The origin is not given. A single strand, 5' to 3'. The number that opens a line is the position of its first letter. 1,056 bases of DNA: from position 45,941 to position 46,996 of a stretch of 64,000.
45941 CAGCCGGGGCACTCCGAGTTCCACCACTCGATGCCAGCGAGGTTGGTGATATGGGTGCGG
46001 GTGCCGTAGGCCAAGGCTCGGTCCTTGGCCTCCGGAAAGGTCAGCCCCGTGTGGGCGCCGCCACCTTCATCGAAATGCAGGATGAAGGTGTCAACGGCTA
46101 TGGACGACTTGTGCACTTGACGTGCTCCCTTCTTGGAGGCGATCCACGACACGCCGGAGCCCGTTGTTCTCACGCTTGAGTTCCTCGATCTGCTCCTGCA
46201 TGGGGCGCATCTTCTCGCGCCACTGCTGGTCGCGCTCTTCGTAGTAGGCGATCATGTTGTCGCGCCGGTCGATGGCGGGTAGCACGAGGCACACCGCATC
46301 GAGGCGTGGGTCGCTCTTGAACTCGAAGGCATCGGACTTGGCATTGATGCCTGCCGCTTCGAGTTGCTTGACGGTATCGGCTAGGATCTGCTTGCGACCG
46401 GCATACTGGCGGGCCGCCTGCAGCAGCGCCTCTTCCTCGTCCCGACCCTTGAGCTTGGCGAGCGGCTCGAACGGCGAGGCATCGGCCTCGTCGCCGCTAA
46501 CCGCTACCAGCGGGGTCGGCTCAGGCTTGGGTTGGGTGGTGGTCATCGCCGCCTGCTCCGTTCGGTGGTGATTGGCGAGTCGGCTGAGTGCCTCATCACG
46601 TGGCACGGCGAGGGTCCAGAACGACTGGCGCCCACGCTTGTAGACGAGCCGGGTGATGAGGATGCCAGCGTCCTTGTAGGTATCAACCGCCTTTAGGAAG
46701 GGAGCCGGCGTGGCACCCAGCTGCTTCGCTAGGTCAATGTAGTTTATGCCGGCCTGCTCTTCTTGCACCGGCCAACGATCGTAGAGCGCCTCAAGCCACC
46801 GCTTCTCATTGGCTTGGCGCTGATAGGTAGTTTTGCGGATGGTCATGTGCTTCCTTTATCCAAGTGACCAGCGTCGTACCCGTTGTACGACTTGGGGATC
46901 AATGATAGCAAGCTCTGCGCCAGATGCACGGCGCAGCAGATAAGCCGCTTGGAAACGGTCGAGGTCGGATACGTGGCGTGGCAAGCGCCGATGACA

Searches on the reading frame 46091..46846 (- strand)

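Call 17: search_protein_families(library=pfam, proteins=[window:46091-46846:-], max_evalue=0.01)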
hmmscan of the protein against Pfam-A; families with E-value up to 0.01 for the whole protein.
window:46091-46846:- (251 aa): 2 families
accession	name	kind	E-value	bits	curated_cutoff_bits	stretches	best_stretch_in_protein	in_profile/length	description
PF22451.2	NirdL-like_HTH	-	0.0023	17.9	27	0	36-63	19-46/47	Siroheme decarboxylase NirDL-like HTH domain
PF13412.12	HTH_24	-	0.0096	15.9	21.9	0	30-63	14-47/48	Winged helix-turn-helix DNA-binding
